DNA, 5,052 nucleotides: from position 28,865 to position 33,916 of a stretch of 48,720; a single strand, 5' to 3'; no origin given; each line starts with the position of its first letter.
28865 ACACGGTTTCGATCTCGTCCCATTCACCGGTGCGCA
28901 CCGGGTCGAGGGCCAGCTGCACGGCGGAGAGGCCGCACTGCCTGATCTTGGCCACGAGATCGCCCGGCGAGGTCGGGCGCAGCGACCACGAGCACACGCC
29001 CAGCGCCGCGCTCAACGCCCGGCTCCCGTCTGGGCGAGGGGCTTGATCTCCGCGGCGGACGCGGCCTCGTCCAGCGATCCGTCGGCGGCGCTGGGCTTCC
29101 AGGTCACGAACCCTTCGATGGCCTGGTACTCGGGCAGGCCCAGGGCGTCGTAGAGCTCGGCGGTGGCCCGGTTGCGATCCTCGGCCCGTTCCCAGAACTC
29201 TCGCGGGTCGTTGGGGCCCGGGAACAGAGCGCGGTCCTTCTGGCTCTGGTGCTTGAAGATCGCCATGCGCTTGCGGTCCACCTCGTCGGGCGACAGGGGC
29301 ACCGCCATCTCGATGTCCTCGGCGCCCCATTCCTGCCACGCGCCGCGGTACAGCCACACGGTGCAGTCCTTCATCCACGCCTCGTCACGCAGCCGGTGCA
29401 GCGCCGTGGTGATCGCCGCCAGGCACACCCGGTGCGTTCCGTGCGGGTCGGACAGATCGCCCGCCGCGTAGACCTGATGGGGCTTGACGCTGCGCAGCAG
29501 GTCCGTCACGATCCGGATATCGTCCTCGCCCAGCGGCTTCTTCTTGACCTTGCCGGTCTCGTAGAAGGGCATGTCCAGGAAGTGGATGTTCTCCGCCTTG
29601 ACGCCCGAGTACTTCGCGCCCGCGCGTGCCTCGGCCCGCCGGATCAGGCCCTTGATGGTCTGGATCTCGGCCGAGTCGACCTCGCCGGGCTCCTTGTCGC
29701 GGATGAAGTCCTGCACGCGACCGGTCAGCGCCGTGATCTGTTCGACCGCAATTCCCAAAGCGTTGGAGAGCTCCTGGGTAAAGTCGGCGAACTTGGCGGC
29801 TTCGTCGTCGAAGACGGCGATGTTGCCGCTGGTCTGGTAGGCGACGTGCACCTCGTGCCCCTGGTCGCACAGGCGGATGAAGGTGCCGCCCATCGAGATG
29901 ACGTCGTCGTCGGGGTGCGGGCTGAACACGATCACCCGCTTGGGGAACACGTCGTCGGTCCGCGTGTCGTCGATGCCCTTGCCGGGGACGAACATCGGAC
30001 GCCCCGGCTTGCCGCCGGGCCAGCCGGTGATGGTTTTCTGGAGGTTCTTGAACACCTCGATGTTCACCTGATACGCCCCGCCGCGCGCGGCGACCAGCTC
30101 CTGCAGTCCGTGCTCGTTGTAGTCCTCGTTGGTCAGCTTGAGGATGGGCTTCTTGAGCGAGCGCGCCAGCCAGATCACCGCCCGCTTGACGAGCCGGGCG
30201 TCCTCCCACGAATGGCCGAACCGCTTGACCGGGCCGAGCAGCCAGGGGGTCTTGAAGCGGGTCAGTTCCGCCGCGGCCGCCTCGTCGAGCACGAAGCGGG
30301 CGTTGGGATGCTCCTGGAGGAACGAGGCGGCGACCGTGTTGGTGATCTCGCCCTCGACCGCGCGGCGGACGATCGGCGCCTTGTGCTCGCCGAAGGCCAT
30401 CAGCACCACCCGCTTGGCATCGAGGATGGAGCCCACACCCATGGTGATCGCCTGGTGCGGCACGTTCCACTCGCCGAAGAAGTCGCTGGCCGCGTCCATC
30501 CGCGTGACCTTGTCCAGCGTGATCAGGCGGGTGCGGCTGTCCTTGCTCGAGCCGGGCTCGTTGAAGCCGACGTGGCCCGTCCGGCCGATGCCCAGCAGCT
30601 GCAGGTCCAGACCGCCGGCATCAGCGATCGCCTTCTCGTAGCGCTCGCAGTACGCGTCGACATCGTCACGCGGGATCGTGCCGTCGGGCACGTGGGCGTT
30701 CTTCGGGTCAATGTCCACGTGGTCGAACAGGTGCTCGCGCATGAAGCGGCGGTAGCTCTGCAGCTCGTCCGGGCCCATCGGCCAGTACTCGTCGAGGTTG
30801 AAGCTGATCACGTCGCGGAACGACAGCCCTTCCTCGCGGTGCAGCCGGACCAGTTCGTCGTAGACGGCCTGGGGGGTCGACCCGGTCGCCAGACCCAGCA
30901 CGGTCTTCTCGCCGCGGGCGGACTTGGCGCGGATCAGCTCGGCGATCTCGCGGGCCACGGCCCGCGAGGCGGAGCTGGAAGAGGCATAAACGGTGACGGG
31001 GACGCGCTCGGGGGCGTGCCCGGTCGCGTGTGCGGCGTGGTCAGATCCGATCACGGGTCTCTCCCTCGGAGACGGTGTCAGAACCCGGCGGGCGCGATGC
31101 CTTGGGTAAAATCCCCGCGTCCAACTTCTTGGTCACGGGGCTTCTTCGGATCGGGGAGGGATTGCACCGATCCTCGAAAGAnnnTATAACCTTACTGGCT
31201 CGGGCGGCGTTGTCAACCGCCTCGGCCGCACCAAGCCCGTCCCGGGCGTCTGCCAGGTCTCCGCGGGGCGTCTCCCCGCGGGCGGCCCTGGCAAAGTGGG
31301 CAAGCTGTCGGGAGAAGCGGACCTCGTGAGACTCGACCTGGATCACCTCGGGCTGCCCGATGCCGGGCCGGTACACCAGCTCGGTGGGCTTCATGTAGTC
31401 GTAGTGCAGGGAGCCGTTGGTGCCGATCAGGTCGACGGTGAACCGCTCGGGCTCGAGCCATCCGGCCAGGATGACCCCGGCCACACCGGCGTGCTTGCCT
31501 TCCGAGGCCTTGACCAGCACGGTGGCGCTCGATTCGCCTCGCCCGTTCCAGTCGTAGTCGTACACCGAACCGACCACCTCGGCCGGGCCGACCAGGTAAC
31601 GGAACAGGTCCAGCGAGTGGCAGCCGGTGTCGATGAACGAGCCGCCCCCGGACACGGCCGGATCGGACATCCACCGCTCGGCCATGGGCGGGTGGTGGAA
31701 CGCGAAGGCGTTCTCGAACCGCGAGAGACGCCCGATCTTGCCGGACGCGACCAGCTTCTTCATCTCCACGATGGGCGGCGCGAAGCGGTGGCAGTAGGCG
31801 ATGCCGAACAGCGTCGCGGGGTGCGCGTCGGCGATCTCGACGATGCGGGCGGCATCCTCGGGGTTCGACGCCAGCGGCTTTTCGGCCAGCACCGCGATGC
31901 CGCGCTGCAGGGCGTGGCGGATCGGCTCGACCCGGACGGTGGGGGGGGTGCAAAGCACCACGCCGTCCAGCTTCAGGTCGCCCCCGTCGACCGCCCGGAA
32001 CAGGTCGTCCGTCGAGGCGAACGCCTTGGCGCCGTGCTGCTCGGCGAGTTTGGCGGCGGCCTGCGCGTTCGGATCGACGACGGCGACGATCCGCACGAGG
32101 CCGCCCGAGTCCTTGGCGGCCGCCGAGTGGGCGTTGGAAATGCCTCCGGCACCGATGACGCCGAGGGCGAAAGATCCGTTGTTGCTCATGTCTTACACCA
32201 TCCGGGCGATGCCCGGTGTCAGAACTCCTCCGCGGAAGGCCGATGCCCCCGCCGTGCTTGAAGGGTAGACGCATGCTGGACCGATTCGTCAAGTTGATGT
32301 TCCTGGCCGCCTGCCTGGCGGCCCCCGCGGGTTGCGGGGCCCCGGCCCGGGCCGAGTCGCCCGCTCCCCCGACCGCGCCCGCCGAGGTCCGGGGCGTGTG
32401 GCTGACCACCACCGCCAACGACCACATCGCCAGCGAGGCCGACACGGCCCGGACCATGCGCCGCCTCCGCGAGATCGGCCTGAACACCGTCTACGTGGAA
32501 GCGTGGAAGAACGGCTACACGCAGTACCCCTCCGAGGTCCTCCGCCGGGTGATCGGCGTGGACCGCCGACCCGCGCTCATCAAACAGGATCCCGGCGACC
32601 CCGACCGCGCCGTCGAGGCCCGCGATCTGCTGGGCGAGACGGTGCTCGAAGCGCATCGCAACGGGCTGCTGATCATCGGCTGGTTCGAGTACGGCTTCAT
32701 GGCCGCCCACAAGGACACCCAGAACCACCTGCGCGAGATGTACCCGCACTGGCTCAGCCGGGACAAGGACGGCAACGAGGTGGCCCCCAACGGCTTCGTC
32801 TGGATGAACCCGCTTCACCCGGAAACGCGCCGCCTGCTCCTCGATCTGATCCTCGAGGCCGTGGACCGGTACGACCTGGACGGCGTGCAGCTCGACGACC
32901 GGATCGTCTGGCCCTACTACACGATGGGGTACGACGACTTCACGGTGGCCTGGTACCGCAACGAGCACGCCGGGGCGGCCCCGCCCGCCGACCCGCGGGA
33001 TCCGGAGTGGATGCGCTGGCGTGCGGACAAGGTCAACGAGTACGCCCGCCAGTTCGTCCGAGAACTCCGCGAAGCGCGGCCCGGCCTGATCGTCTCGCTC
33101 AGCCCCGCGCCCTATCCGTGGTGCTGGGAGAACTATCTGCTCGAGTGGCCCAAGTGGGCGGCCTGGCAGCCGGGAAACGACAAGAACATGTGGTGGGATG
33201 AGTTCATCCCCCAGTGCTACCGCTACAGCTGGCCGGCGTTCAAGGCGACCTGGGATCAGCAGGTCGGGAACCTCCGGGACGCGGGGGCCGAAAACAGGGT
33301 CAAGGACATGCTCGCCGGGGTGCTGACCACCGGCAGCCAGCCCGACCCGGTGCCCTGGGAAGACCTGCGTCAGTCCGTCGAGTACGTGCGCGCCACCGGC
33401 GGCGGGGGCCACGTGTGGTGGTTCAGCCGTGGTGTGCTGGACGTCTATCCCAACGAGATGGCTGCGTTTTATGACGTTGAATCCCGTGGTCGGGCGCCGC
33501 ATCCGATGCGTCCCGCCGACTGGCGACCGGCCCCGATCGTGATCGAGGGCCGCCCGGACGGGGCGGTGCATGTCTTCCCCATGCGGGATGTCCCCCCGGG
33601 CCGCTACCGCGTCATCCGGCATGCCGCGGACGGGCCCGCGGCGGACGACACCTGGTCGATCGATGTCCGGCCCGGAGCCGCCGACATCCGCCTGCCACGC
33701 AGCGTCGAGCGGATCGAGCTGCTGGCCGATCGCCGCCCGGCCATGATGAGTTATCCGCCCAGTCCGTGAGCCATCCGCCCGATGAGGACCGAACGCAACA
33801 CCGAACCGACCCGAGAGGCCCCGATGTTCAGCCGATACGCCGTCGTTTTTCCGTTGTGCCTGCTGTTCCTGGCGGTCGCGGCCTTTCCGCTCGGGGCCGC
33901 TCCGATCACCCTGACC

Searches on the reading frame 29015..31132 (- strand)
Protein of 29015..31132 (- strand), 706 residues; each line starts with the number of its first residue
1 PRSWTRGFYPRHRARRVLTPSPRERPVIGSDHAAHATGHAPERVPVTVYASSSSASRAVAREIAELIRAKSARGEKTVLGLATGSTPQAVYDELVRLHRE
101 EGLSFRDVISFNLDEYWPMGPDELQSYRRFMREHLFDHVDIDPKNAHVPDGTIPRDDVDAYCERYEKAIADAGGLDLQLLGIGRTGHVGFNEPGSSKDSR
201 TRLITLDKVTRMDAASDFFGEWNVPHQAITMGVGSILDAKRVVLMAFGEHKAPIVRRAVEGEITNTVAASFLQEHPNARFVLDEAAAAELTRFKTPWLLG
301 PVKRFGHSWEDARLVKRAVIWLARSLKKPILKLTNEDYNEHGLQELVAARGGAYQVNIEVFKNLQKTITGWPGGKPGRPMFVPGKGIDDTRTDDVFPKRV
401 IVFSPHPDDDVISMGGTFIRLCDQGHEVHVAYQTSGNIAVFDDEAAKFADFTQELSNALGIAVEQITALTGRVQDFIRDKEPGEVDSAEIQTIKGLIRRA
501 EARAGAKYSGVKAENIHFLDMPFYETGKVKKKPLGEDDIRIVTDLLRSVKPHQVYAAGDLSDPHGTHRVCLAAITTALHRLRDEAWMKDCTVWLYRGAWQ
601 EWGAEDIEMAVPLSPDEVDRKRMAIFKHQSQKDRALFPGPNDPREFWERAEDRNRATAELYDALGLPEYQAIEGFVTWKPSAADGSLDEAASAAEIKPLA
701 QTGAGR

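Call 16: search_protein_families(library=pfam, proteins=[window:29015-31132:-], max_evalue=0.001)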
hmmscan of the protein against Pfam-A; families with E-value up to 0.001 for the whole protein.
window:29015-31132:- (706 aa): 2 families
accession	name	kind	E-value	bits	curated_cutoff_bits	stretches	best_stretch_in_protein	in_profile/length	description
PF01182.26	Glucosamine_iso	-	1.4e-22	81.1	27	1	52-272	3-216/225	Glucosamine-6-phosphate isomerases/6-phosphogluconolactonase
PF02585.22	PIG-L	-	2.1e-18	67.5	28.2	1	401-577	1-128/129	GlcNAc-PI de-N-acetylase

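Call 55: search_protein_families(library=ncbifam, proteins=[window:29015-31132:-], max_evalue=0.001)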
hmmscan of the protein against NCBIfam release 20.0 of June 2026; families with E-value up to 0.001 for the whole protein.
window:29015-31132:- (706 aa): 10 families
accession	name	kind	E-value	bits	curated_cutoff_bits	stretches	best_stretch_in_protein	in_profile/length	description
NF002557.0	PRK02122.1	subfamily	0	1021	384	1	31-680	16-652/653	glucosamine-6-phosphate deaminase-like protein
NF001684.0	PRK00443.1-4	subfamily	5.6e-77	258.8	326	1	50-291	7-242/260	glucosamine-6-phosphate deaminase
TIGR00502.1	nagB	equivalog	2.3e-74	250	236.9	1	55-291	12-248/259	glucosamine-6-phosphate deaminase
NF001685.0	PRK00443.1-5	equivalog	6.4e-52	176.4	513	1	55-291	12-248/266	glucosamine-6-phosphate deaminase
NF001682.0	PRK00443.1-1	equivalog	6.4e-47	160.1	528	1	66-286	19-230/262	glucosamine-6-phosphate deaminase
NF009022.0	PRK12358.1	equivalog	5.4e-33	114.5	247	1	73-291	26-238/239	glucosamine-6-phosphate deaminase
NF007291.0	PRK09762.1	equivalog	2.3e-31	109.2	271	1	56-283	12-234/236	galactosamine-6-phosphate isomerase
TIGR01198.1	pgl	equivalog_domain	4.8e-21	75.4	124.45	1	48-289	1-233/234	6-phosphogluconolactonase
TIGR04001.1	thiol_BshB1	equivalog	6.8e-07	29.2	182.5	1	400-462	4-65/226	bacillithiol biosynthesis deacetylase BshB1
TIGR04000.1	thiol_BshB2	equivalog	3.5e-05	23.6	195.25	0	399-438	2-41/217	bacillithiol biosynthesis deacetylase BshB2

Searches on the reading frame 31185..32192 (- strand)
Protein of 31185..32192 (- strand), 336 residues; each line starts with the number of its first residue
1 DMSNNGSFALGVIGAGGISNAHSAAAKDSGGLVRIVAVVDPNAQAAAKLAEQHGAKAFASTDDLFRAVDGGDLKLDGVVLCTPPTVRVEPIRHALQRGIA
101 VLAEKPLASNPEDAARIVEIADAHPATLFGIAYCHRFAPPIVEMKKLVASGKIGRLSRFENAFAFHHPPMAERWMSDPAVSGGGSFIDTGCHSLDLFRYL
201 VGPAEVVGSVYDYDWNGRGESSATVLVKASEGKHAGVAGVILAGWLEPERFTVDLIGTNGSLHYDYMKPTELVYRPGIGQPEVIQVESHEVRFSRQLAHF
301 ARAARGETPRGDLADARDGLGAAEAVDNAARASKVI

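Call 16: search_protein_families(library=pfam, proteins=[window:31185-32192:-], max_evalue=0.001)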
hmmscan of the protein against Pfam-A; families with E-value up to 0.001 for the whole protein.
window:31185-32192:- (336 aa): 3 families
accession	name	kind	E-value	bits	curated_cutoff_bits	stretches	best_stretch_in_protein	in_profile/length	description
PF01408.29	GFO_IDH_MocA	-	5.6e-22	79.1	24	1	10-128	3-116/120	Oxidoreductase family, NAD-binding Rossmann fold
PF22725.1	GFO_IDH_MocA_C3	-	6.7e-19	68.5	27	1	142-262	2-123/124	GFO/IDH/MocA C-terminal domain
PF02894.22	GFO_IDH_MocA_C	-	1.4e-13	51.6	22.9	1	145-333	1-210/218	Oxidoreductase family, C-terminal alpha/beta domain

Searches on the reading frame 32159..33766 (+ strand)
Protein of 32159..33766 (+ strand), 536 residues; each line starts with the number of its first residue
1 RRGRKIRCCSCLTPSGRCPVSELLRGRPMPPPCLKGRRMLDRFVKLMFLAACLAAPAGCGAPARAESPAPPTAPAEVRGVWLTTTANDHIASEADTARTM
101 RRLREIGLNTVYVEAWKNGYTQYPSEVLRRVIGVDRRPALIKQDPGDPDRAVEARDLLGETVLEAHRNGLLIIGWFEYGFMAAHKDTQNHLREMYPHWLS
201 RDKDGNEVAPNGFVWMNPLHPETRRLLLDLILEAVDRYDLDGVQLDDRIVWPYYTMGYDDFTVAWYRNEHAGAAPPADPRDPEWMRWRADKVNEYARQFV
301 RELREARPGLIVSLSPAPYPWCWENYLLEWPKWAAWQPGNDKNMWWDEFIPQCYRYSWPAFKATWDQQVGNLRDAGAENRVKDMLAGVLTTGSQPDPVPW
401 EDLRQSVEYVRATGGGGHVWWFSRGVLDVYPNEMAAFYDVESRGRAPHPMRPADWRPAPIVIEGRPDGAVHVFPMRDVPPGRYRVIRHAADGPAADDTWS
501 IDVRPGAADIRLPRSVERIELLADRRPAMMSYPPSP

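Call 17: search_protein_families(library=pfam, proteins=[window:32159-33766:+], max_evalue=0.001)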
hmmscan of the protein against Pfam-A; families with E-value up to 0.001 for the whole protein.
window:32159-33766:+ (536 aa): 2 families
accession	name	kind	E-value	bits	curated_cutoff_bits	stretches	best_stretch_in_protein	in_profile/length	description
PF02638.21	GHL10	-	1.3e-55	189.1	27.9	1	76-371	1-278/311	Glycosyl hydrolase-like 10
PF14871.12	GHL6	-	3.1e-05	24.7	35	1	96-246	2-131/132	Hypothetical glycosyl hydrolase 6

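Call 55: search_protein_families(library=ncbifam, proteins=[window:32159-33766:+], max_evalue=0.001)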
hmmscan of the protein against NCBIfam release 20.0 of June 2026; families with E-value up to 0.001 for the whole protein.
window:32159-33766:+ (536 aa): 0 families
